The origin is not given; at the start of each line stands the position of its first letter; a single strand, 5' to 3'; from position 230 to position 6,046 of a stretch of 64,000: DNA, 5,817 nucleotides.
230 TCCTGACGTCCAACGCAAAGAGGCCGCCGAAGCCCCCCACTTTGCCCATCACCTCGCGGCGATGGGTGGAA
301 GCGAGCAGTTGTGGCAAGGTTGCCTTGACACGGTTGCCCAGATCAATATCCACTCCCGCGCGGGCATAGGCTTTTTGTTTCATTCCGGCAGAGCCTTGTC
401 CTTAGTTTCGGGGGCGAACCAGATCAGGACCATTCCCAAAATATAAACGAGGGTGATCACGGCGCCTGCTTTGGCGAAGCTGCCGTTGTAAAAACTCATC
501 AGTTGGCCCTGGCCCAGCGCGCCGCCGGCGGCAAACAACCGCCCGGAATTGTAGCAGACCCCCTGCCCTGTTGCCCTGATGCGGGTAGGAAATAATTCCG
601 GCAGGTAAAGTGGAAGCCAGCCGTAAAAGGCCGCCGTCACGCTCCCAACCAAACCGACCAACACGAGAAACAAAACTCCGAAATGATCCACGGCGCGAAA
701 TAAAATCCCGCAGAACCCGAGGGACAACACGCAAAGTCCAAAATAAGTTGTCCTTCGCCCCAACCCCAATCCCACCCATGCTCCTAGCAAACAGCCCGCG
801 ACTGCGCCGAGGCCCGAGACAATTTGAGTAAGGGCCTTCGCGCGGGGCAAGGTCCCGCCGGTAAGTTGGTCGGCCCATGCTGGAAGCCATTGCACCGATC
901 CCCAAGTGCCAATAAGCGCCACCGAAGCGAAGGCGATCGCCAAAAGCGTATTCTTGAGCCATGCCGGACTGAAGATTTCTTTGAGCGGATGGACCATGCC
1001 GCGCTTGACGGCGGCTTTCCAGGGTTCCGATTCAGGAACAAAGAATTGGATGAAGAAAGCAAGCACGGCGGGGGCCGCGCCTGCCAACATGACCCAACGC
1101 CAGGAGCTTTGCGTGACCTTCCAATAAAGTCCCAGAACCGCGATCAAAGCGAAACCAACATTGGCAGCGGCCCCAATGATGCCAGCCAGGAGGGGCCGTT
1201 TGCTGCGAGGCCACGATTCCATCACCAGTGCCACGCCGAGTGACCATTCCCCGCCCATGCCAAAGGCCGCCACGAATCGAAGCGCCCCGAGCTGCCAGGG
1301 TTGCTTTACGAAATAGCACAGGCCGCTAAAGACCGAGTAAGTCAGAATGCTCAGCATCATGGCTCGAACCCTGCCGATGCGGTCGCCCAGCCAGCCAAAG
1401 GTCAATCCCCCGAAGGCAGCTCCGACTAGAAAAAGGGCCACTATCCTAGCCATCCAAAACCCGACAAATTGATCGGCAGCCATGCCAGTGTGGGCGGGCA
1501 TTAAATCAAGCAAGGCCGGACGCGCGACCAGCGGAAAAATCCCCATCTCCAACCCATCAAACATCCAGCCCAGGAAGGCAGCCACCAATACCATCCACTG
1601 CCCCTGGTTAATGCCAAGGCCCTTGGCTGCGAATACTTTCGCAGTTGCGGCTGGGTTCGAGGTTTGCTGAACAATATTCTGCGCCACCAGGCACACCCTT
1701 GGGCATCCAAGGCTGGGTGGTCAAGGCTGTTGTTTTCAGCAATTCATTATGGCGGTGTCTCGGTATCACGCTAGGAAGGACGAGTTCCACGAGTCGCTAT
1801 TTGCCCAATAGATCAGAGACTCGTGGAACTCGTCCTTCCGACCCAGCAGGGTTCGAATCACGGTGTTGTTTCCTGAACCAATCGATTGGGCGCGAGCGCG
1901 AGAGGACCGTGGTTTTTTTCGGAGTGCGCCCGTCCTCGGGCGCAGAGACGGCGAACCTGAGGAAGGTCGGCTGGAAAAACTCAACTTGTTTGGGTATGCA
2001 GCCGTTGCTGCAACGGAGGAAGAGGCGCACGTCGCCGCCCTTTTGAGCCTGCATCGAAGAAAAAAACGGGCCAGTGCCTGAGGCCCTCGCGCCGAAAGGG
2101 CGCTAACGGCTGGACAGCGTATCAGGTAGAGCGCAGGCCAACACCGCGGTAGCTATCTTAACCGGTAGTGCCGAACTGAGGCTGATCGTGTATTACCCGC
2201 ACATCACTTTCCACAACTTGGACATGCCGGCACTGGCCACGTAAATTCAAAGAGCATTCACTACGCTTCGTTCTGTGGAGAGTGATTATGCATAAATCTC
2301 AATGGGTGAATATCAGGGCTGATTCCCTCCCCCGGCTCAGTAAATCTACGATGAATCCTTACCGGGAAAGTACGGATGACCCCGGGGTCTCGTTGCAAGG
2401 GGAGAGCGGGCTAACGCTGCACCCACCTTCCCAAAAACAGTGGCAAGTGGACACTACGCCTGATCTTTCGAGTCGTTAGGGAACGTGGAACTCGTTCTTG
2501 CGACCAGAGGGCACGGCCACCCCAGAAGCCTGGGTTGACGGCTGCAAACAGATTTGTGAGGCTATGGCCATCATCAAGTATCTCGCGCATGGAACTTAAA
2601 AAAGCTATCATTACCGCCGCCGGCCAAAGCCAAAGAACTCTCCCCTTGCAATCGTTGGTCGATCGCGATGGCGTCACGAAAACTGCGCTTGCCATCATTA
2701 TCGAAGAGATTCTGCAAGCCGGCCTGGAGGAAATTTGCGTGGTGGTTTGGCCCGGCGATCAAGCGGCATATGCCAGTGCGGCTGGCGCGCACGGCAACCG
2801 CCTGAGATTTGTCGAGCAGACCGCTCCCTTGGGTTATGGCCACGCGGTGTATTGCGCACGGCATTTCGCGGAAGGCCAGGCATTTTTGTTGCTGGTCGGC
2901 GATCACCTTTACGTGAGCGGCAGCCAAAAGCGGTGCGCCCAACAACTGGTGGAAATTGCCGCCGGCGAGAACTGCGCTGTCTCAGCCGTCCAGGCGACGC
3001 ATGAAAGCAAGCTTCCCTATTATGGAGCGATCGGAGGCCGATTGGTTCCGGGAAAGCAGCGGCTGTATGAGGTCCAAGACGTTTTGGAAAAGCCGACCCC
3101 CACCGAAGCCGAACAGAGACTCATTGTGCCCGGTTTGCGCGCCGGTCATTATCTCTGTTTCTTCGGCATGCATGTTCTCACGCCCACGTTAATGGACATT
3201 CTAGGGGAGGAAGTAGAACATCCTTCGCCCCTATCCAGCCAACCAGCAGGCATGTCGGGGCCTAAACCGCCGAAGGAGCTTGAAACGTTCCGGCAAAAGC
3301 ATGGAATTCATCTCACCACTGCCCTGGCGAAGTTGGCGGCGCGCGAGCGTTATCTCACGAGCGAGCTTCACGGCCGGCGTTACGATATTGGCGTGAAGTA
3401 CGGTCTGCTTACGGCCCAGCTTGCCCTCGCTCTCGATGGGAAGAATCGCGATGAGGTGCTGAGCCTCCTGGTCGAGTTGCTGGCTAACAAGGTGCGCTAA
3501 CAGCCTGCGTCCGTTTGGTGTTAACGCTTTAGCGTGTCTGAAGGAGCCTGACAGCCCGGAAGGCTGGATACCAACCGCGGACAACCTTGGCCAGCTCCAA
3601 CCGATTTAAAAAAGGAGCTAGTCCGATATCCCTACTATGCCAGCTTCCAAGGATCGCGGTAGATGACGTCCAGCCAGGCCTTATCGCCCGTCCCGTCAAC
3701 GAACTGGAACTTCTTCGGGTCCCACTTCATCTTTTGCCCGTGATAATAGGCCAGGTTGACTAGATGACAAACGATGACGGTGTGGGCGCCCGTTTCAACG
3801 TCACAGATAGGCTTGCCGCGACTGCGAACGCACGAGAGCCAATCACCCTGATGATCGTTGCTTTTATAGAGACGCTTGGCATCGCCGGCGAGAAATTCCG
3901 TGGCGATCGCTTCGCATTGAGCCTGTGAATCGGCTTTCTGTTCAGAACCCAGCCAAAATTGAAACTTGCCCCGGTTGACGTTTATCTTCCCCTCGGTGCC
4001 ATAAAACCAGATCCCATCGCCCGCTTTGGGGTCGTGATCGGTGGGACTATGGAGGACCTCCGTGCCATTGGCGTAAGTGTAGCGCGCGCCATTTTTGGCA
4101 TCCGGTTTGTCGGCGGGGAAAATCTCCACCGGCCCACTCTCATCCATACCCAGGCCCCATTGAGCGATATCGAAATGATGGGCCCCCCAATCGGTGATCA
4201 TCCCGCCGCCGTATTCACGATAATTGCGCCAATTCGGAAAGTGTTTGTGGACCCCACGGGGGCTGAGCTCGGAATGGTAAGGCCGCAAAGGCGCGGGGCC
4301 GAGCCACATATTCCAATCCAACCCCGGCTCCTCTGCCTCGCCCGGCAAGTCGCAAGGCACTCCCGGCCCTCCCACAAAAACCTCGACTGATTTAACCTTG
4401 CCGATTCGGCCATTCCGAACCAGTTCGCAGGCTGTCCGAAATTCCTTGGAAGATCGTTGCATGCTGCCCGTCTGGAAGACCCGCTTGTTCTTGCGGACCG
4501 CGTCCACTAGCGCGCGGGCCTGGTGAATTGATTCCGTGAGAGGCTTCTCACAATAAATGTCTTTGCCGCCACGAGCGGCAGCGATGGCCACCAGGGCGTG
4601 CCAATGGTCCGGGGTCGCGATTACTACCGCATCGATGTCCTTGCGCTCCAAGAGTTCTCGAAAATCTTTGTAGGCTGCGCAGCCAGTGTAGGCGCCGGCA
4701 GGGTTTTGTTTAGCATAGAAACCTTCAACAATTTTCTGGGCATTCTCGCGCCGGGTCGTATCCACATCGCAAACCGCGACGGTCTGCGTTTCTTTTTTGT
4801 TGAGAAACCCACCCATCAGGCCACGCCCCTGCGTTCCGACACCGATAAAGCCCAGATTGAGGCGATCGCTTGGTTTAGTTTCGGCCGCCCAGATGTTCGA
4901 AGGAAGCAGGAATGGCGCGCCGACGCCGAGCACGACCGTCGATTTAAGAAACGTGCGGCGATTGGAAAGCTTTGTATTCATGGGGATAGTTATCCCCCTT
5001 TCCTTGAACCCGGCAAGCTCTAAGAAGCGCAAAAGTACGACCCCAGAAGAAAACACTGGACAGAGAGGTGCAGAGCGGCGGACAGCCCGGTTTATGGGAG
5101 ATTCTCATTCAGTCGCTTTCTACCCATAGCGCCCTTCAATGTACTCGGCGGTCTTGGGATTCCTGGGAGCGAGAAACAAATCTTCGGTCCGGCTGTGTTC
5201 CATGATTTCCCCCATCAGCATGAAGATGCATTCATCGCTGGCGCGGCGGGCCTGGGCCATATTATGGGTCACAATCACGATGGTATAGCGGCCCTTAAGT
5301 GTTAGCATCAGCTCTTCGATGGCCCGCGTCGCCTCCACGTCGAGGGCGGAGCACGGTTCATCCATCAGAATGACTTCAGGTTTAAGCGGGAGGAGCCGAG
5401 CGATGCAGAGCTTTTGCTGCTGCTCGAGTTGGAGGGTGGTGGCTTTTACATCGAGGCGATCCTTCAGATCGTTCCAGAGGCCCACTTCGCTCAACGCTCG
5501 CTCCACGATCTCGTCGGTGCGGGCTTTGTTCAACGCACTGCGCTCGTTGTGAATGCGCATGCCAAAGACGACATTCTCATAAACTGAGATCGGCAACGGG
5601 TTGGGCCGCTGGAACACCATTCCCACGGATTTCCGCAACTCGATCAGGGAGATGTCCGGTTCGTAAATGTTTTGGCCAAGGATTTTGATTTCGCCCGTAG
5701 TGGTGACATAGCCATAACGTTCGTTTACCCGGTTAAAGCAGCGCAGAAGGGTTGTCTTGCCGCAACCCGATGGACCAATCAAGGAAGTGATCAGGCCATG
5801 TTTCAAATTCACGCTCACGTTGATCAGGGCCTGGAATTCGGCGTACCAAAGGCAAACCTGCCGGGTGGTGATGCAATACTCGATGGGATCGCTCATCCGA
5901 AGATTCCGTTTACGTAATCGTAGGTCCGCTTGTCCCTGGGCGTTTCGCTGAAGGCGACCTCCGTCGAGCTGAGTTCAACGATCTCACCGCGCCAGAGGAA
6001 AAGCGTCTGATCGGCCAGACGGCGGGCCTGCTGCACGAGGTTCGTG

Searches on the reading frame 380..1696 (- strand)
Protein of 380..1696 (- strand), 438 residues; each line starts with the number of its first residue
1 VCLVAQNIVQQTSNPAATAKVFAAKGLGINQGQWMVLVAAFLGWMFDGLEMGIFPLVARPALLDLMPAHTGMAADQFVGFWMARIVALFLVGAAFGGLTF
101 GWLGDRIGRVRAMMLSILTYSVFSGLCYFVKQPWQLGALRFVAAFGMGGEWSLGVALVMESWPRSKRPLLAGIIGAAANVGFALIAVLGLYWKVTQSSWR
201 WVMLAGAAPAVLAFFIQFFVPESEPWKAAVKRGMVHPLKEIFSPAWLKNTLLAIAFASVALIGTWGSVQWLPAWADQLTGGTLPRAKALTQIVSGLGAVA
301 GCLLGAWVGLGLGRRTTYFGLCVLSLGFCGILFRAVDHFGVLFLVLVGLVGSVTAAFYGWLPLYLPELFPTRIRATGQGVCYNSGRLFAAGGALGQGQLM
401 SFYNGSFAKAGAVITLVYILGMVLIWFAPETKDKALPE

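Call 19: search_protein_families(library=pfam, proteins=[window:380-1696:-], max_evalue=0.001)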
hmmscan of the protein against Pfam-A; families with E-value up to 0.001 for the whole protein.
window:380-1696:- (438 aa): 2 families
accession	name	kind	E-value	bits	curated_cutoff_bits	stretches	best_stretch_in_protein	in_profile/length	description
PF07690.21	MFS_1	-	5.4e-31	108.2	33.4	1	66-389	23-343/347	Major Facilitator Superfamily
PF00083.30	Sugar_tr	-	1.1e-25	90.9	22.3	2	79-231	45-202/452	Sugar (and other) transporter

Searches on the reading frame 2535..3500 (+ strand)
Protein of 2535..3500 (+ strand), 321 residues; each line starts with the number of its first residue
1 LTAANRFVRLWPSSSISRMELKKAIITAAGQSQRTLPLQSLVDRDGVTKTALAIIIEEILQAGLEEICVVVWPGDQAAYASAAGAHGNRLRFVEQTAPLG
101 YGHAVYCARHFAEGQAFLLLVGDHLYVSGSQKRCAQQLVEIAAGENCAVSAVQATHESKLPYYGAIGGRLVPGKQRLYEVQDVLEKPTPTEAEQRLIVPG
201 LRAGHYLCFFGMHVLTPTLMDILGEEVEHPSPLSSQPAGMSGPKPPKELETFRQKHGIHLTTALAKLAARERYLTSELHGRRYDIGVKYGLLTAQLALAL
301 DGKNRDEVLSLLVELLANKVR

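Call 19: search_protein_families(library=pfam, proteins=[window:2535-3500:+], max_evalue=0.001)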
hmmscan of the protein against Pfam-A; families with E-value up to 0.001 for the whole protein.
window:2535-3500:+ (321 aa): 2 families
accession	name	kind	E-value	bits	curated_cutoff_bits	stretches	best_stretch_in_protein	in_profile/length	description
PF00483.29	NTP_transferase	-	3.8e-08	33.7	21.2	1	23-200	1-170/245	Nucleotidyl transferase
PF12804.13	NTP_transf_3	-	9.8e-07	29.5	27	1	24-161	1-130/160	MobA-like NTP transferase domain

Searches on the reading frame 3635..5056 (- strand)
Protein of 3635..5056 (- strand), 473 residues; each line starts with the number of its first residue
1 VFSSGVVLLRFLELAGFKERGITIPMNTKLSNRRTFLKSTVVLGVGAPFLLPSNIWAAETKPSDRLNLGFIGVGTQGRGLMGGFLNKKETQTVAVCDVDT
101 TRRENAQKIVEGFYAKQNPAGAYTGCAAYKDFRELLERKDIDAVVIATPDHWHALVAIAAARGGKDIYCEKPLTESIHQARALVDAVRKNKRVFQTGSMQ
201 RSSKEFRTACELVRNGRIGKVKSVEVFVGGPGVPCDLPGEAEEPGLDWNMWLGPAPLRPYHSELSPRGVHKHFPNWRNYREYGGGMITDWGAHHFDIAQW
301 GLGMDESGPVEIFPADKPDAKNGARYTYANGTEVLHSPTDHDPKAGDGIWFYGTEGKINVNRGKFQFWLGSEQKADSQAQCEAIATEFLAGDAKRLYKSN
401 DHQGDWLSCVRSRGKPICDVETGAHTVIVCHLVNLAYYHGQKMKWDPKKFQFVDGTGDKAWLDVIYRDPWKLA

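Call 19: search_protein_families(library=pfam, proteins=[window:3635-5056:-], max_evalue=0.001)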
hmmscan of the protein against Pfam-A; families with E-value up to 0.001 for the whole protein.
window:3635-5056:- (473 aa): 4 families
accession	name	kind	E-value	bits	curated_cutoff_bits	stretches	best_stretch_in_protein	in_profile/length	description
PF01408.29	GFO_IDH_MocA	-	2.1e-20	74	24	1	67-197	2-119/120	Oxidoreductase family, NAD-binding Rossmann fold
PF19051.5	GFO_IDH_MocA_C2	-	3.9e-20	72.9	23.3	1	244-471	50-253/254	Oxidoreductase family, C-terminal alpha/beta domain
PF22725.1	GFO_IDH_MocA_C3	-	5.6e-10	39.7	27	1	272-358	31-123/124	GFO/IDH/MocA C-terminal domain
PF02894.22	GFO_IDH_MocA_C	-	3e-06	27.6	22.9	1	272-308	28-64/218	Oxidoreductase family, C-terminal alpha/beta domain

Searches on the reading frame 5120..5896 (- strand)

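Call 19: search_protein_families(library=pfam, proteins=[window:5120-5896:-], max_evalue=0.001)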
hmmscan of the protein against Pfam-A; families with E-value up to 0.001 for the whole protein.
window:5120-5896:- (258 aa): 5 families
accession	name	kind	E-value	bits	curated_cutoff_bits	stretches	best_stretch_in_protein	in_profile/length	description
PF00005.33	ABC_tran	-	1e-26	94.6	25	1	26-182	3-136/137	ABC transporter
PF13304.12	AAA_21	-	5.3e-10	40.3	27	1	36-81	1-57/304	AAA domain, putative AbiEii toxin, Type IV TA system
PF13191.12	AAA_16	-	3.6e-05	24.8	32.6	1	33-82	23-70/167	AAA ATPase domain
PF13476.12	AAA_23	-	0.00043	21.4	27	1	26-147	12-120/201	AAA domain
PF13401.12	AAA_22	-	0.00049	20.9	27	0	33-69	4-33/130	AAA domain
